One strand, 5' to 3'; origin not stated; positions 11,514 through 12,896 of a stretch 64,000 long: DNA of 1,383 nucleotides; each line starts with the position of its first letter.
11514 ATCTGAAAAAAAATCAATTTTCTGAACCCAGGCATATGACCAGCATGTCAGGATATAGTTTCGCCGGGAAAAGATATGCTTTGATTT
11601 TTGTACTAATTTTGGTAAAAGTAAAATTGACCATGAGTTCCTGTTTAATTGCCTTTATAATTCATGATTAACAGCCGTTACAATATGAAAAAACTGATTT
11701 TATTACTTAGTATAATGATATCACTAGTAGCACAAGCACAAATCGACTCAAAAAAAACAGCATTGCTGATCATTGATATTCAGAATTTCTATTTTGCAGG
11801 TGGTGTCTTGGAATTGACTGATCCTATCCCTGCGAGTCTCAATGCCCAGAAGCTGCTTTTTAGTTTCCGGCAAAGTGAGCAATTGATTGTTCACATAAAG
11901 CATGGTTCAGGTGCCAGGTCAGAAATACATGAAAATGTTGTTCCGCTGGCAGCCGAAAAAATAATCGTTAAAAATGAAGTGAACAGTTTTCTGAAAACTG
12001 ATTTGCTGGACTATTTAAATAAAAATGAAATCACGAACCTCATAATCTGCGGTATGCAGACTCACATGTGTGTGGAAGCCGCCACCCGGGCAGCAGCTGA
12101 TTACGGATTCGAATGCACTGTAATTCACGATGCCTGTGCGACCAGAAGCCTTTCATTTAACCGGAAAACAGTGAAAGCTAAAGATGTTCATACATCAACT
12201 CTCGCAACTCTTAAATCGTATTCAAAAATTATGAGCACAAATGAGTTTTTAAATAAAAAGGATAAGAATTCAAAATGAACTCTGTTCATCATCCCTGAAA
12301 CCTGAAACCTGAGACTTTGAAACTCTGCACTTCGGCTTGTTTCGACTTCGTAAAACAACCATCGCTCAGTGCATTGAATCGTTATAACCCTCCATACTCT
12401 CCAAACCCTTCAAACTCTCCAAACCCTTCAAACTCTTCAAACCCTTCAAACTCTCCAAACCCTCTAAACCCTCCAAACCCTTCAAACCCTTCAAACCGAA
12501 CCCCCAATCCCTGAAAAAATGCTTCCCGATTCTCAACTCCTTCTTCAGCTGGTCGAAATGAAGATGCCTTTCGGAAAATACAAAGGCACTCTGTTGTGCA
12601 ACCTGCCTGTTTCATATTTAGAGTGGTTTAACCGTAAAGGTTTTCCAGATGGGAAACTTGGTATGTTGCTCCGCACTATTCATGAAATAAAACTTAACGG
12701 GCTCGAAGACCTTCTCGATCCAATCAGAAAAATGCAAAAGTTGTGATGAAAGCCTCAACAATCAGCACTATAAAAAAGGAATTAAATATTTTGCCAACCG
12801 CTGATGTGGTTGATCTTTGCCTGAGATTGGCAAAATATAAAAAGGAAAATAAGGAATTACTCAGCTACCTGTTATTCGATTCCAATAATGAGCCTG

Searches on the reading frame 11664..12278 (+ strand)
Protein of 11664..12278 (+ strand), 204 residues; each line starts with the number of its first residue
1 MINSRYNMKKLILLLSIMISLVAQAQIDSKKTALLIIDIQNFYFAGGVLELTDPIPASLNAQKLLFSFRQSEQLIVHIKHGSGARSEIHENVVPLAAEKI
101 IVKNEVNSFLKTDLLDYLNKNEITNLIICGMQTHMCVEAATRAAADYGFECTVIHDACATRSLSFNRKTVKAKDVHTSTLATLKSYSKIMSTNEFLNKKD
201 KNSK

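Call 7: search_protein_families(library=ncbifam, proteins=[window:11664-12278:+])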
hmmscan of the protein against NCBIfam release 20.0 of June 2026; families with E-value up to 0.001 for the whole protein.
window:11664-12278:+ (204 aa): 5 families
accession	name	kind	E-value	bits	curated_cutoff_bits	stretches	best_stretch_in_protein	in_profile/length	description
NF050097.1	BiurAmidohydBiuH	equivalog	2.7e-18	66.2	370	1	87-171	115-199/221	biuret amidohydrolase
NF008517.0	PRK11440.1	equivalog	1.2e-12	48.1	195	1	100-171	98-169/188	hydrolase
NF008623.0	PRK11609.1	equivalog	1.6e-11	44.4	174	1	110-169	130-189/213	bifunctional nicotinamidase/pyrazinamidase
TIGR03614.1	RutB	equivalog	3.9e-09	36.4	377.95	1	86-193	114-222/226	pyrimidine utilization protein B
NF041461.1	C_hydro_YcaC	equivalog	9.7e-06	25.2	310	1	97-162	76-141/201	isochorismate family cysteine hydrolase YcaC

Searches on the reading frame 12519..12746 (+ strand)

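Call 7: search_protein_families(library=ncbifam, proteins=[window:12519-12746:+])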
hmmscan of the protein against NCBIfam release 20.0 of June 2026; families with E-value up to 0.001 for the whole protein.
window:12519-12746:+ (75 aa): 2 families
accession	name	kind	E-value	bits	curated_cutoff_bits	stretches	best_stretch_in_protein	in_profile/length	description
NF004964.0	PRK06310.1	equivalog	5.5e-07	29.2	236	1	8-58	184-232/250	DNA polymerase III subunit epsilon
NF004963.0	PRK06309.1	equivalog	2.2e-06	27.5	245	1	14-41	184-211/232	DNA polymerase III subunit epsilon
